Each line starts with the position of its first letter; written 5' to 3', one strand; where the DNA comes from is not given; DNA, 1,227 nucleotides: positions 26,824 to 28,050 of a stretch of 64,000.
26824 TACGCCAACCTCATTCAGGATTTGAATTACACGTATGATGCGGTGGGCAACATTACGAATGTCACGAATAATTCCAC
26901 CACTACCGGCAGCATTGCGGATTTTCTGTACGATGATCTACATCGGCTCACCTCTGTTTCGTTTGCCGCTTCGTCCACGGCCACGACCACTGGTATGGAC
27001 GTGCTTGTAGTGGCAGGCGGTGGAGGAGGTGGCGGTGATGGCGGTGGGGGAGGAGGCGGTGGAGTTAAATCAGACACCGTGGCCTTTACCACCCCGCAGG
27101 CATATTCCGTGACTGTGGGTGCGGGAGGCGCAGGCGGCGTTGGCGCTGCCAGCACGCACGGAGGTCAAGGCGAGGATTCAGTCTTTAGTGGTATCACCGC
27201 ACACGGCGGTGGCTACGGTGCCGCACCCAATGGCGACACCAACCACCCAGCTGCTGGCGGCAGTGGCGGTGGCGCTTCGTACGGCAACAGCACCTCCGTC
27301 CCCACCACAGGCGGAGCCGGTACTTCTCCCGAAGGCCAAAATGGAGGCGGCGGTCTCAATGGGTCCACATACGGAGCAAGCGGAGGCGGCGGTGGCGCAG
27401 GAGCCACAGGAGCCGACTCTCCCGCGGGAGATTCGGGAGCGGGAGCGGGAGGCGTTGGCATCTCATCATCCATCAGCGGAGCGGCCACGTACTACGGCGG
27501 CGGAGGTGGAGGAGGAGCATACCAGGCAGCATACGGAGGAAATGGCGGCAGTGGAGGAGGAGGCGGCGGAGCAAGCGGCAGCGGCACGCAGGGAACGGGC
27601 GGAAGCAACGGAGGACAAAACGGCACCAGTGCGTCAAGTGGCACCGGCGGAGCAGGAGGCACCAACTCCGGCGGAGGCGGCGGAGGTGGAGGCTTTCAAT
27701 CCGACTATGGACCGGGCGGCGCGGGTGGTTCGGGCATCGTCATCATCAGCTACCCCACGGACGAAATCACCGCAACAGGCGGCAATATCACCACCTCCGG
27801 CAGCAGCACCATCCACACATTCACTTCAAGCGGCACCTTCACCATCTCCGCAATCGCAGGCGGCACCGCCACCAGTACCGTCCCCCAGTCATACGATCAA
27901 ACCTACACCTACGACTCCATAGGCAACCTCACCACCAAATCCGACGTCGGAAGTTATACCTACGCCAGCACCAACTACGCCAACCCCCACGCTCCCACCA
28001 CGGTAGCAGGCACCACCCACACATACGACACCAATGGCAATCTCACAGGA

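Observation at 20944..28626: TcB/TcC-fusion-like RHS cocoon protein decorated with two paralogous polyglycine modules and a LamG lectin-like domain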

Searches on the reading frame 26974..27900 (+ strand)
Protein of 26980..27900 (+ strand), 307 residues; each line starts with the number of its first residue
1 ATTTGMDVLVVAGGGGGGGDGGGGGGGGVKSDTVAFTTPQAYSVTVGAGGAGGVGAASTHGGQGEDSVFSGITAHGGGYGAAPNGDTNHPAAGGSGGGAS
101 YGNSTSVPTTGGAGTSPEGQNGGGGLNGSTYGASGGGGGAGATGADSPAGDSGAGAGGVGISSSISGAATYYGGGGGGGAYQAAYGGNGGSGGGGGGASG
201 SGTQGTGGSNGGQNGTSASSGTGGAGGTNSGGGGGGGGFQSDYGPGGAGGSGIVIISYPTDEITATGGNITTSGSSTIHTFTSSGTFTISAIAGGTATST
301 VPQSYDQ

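Call 11: search_protein_families(library=pfam, proteins=[window:26980-27900:+], max_evalue=10)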
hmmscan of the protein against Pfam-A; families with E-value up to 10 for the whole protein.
window:26980-27900:+ (307 aa): 1 family
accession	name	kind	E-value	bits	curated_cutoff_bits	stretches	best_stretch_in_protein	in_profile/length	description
PF21722.4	Gly_rich_2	-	1.3e-12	48.7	24.3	2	4-227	15-217/226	Glycine-rich domain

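Call 32: predict_structure(alignment_id=A2)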
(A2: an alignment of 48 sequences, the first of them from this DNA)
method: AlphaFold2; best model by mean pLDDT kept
length: 290 residues; sequences in the alignment: 48
mean_pLDDT: 92.8   pTM: 0.92
mean pLDDT of the five models: 92.8, 92.4, 91.8, 91.6, 90.9
residues with pLDDT >= 90: 224; 70-90: 57; 50-70: 9; < 50: 0
segments of 3 or more residues with pLDDT < 50: none
pLDDT, mean of each block of 10 residues (from residue 1): 81 98 96 93 96 90 97 98 82 95 78 95 92 88 97 90 97 98 92 96 86 89 93 97 89 98 95 98 98
secondary structure, 60 per line:
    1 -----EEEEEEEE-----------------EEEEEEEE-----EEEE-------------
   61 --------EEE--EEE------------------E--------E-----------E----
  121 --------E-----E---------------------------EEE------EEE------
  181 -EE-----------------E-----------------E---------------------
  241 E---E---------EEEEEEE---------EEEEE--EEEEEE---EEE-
elements in order: E6-13 E31-38 E44-47 E69-71 E74-76 E163-165 E172-174 E255-261 E271-275 E278-283 E287-289

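Call 35: fold_search(model_id=the predicted structure, library=pdb)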
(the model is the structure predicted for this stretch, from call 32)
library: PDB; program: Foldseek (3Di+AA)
matches with E <= 10: 25; with E <= 0.001: 2
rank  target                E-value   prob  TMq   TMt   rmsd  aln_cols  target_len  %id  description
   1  9d93_Qa               8.1e-05  1.00  0.32  0.38   9.5       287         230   24  Mycobacteriophage Bxb1 tail tip - Composite map and model (released 2024-09-25)
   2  9d93_Qb               1.4e-04  1.00  0.32  0.38   8.9       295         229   22  Mycobacteriophage Bxb1 tail tip - Composite map and model (released 2024-09-25)
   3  7ypx_A                8.8e-03  0.99  0.35  0.40   8.4       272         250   23  Cyanophage Pam3 fiber (released 2022-11-09)
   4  7nx3_F                2.0e-01  0.33  0.21  0.21  13.9       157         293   20  Crystal structure of ALK in complex with Fab324 (released 2021-10-27)
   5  7nx0_C                2.1e-01  0.33  0.22  0.21  10.2       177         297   18  LTK:ALKAL1 complex stabilized by a Nanobody (released 2021-10-27)
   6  7yfw_a                5.4e-01  0.21  0.24  0.25  14.0       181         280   23  Cyanophage Pam3 fiber (released 2023-01-18)
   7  7nx0_B                5.7e-01  0.38  0.22  0.21   5.9       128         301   18  LTK:ALKAL1 complex stabilized by a Nanobody (released 2021-10-27)
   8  7ls0_B                6.6e-01  0.13  0.18  0.15  11.0       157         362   17  Structure of the Human ALK GRD bound to AUG (released 2021-11-24)
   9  7nx3_A                7.0e-01  0.25  0.23  0.23  13.9       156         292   21  Crystal structure of ALK in complex with Fab324 (released 2021-10-27)
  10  7mzy_A                7.0e-01  0.16  0.22  0.21  14.1       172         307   19  Anaplastic lymphoma kinase (ALK) extracellular fragment of ligand binding region 673-986 (released 2021-11-24)
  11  9g5i_B                7.7e-01  0.25  0.24  0.20  12.3       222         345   17  Cryo-EM structure of a 2:1 ALK:ALKAL2 complex obtained after re-processing of EMPIAR-10930 data (released 2025-03-12)
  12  9g5i_A                8.1e-01  0.23  0.21  0.19  12.9       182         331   15  Cryo-EM structure of a 2:1 ALK:ALKAL2 complex obtained after re-processing of EMPIAR-10930 data (released 2025-03-12)
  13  7lrz                  8.1e-01  0.20  0.21  0.20  11.2       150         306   18  Structure of the Human ALK GRD (released 2021-11-24)
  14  7nx4                  1.1e+00  0.11  0.19  0.16  12.8       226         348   18  Crystal structure of the TG and EGF-like domains of ALK (released 2021-10-27)
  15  7lir_B                1.4e+00  0.35  0.23  0.20   5.5       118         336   14  Structure of the invertebrate ALK GRD (released 2021-11-24)
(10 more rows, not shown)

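Call 36: search_solved_structures(query=A2, max_evalue=1, show_alignments=2)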
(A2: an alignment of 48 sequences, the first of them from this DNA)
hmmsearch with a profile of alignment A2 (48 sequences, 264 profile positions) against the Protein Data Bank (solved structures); distinct sequences matched with E-value up to 1: 3.
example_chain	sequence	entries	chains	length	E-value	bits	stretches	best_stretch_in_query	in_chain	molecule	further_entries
8glv_AG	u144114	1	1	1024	0.075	15.7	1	130-224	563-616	IC140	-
7yfw_a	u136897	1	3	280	0.12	15.1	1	69-235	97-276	Pam3 fiber proreins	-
7ypx_A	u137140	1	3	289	0.13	14.9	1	69-235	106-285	Pam3 tail fiber proreins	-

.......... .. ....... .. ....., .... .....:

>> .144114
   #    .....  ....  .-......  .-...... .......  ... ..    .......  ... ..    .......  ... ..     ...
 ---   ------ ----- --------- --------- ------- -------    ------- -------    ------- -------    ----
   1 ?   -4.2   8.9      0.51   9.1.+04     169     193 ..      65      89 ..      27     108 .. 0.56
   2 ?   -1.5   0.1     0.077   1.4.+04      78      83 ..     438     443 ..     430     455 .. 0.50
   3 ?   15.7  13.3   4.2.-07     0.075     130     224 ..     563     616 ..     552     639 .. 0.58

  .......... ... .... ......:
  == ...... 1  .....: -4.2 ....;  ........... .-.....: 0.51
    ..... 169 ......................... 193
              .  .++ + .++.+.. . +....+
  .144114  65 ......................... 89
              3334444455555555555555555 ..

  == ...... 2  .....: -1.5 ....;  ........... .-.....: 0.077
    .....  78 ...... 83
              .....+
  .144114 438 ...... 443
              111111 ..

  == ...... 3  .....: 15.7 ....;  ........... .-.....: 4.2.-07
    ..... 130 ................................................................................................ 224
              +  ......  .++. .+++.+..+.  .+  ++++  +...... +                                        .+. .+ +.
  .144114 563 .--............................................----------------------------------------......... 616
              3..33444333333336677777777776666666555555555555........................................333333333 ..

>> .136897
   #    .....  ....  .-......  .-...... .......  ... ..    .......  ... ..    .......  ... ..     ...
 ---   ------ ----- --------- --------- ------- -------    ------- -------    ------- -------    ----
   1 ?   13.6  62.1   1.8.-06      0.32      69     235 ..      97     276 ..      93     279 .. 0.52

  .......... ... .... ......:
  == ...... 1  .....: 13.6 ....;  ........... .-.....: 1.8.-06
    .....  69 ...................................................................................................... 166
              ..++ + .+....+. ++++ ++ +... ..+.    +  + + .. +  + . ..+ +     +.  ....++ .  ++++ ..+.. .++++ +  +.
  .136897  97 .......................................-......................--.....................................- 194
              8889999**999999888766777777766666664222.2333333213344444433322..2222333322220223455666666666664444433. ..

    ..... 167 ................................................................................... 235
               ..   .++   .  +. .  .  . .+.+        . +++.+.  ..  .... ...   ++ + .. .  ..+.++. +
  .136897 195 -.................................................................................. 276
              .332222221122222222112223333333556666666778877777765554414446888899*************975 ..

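Call 66: search_protein_representatives(alignment_id=A2)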
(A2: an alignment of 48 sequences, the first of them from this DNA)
Query: 48 sequences, 264 profile positions. Proteins with E-value up to 0.001 (for the whole library): 42028; up to 1e-10: 28768; up to 1e-30: 8374. The best 150 are listed.
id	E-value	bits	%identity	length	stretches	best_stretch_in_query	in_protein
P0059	0.0e+00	1162.7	-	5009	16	5-238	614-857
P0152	6.2e-271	911.0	-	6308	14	4-264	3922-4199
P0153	3.3e-232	784.0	-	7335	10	8-262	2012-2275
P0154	1.8e-226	765.2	-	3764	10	4-262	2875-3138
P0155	1.5e-211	716.3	-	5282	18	6-254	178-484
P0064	2.6e-204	692.6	-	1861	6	5-263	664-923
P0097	3.2e-199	675.9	-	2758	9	6-237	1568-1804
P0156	1.5e-196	667.1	-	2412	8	3-263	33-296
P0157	2.6e-196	666.3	-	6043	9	3-249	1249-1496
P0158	2.7e-196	666.3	-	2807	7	5-238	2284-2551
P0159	2.9e-195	662.9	-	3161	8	5-238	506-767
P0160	8.7e-191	648.2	-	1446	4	6-263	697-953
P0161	3.2e-189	643.1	-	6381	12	4-207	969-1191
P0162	1.5e-183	624.5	-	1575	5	3-264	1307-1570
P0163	1.1e-180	615.1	-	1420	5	7-264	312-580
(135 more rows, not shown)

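Call 70: fold_search(model_id=the predicted structure, library=viral)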
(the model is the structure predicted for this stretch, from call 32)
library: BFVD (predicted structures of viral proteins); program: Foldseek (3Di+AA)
matches with E <= 10: 283; with E <= 0.001: 145
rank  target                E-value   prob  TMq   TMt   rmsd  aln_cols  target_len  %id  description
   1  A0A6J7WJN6            3.2e-25  1.00  0.83  0.19   2.8       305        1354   40  Glycine-rich domain-containing protein [uncultured Caudovirales phage]
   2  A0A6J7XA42            4.0e-24  1.00  0.85  0.50   2.3       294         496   45  Glycine-rich domain-containing protein [uncultured Caudovirales phage]
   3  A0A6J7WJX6            5.3e-23  1.00  0.84  0.56   3.4       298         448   43  Glycine-rich domain-containing protein [uncultured Caudovirales phage]
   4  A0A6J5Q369            2.5e-22  1.00  0.77  0.24   2.9       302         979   43  Glycine-rich domain-containing protein [uncultured Caudovirales phage]
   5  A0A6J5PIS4            6.3e-22  1.00  0.77  0.27   2.8       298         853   42  Glycine-rich domain-containing protein [uncultured Caudovirales phage]
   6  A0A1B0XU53            4.2e-21  1.00  0.75  0.77   3.8       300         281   37  (no name in the UniProt tables at hand)
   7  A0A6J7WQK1            4.7e-21  1.00  0.79  0.44   2.5       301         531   39  Glycine-rich domain-containing protein [uncultured Caudovirales phage]
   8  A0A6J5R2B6            2.0e-20  1.00  0.77  0.77   5.1       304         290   35  Glycine-rich domain-containing protein [uncultured Caudovirales phage]
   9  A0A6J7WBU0            2.3e-20  1.00  0.74  0.81   3.1       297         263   39  Glycine-rich domain-containing protein [uncultured Caudovirales phage]
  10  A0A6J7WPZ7            2.8e-20  1.00  0.77  0.80   2.6       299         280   36  Glycine-rich domain-containing protein [uncultured Caudovirales phage]
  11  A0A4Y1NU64            9.2e-20  1.00  0.73  0.40   3.9       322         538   31  Glycine-rich domain-containing protein [Pelagibacter phage HTVC025P]
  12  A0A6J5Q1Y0            1.3e-19  1.00  0.74  0.47   2.0       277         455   40  Glycine-rich domain-containing protein [uncultured Caudovirales phage]
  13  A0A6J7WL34            1.4e-19  1.00  0.71  0.71   5.1       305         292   38  Glycine-rich domain-containing protein [uncultured Caudovirales phage]
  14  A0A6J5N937            4.1e-19  1.00  0.80  0.29   2.4       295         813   38  Glycine-rich domain-containing protein [uncultured Caudovirales phage]
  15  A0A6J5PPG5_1          4.5e-19  1.00  0.65  0.25   7.1       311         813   41  Concanavalin A-like lectin/glucanases superfamily [uncultured Caudovirales phage]
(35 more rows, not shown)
